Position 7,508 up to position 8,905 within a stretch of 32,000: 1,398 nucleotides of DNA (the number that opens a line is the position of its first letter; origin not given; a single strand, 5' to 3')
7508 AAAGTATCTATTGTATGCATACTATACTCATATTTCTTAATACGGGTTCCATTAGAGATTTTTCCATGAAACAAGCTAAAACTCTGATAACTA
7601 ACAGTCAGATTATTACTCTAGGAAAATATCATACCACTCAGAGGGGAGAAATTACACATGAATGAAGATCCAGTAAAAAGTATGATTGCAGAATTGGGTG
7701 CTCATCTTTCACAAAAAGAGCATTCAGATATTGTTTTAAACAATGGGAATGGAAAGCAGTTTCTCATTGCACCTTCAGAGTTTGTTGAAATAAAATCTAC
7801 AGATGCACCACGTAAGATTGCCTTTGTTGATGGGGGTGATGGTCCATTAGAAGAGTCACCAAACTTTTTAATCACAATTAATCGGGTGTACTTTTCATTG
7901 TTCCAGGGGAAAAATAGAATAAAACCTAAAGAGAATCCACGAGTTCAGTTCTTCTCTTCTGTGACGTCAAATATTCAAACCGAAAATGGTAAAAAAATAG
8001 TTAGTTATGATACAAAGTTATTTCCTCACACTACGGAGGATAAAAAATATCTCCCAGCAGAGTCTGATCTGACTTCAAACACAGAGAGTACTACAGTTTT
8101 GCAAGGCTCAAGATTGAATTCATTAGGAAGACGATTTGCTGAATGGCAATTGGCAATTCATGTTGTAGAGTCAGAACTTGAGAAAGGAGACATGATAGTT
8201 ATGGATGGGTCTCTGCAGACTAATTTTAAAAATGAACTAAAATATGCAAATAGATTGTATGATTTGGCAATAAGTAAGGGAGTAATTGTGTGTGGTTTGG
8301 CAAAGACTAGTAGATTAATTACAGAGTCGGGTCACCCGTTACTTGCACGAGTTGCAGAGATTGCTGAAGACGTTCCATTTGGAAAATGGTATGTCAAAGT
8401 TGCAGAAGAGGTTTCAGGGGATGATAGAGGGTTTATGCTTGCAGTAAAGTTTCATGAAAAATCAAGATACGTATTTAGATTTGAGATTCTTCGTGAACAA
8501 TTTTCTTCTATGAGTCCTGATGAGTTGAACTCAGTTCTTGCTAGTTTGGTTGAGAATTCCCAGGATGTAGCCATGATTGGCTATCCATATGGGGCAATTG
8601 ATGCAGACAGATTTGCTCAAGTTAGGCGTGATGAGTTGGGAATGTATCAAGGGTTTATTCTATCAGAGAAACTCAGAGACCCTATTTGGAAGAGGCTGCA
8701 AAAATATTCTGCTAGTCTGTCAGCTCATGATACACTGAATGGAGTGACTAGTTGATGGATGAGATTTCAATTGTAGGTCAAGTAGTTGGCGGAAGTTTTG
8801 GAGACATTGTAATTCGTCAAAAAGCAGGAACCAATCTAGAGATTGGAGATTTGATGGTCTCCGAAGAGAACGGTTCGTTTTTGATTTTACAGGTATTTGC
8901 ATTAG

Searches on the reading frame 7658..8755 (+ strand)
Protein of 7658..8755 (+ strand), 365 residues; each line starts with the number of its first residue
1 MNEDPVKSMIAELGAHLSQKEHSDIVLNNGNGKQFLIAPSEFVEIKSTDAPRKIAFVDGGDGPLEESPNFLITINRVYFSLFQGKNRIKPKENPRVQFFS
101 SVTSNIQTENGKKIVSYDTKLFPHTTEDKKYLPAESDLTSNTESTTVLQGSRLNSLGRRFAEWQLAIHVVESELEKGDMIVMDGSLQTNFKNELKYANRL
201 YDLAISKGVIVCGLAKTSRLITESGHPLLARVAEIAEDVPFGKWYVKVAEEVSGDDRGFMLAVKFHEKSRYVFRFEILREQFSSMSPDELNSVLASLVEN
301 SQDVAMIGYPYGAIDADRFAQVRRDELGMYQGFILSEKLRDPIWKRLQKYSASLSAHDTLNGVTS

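Call 15: search_protein_families(library=pfam, proteins=[window:7658-8755:+], max_evalue=0.01)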
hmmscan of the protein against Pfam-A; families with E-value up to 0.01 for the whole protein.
window:7658-8755:+ (365 aa): 1 family
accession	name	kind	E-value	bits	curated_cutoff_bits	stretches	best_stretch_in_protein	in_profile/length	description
PF09376.16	NurA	-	1.6e-07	31.5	21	1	53-321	2-253/254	NurA domain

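Call 76: find_related_loci(query=window:7658-8755:+, collection=metagenome_contigs, flank=3000)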
Query window:7658-8755:+ (365 aa) in metagenome_contigs; peptide patterns used: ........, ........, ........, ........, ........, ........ (x = any residue, [..] = any of these).
172 stretches matched a pattern; 35 encode a relative of the query (tblastn E <= 1e-3); 35 distinct loci.
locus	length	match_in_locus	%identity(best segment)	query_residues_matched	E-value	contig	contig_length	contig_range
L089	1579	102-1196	98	1-365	0e+0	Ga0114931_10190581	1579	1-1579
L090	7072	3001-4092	91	1-365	0e+0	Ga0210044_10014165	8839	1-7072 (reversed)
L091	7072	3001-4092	90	1-365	0e+0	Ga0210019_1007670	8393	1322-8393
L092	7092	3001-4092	89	1-365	0e+0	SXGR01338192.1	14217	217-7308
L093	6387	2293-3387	86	1-365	0e+0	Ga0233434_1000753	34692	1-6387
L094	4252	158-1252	87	1-365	0e+0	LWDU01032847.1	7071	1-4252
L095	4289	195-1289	87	1-365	0e+0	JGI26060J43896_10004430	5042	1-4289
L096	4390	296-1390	86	1-365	0e+0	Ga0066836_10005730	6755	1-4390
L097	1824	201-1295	86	1-365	0e+0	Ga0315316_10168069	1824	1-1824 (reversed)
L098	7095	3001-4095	86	1-365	0e+0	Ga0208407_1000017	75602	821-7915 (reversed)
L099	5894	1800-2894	85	1-365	0e+0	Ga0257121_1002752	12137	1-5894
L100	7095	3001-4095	82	1-365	0e+0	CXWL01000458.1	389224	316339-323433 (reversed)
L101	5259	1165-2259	82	1-365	0e+0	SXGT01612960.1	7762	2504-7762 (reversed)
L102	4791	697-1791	82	1-365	0e+0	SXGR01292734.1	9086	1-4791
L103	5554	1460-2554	82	1-365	0e+0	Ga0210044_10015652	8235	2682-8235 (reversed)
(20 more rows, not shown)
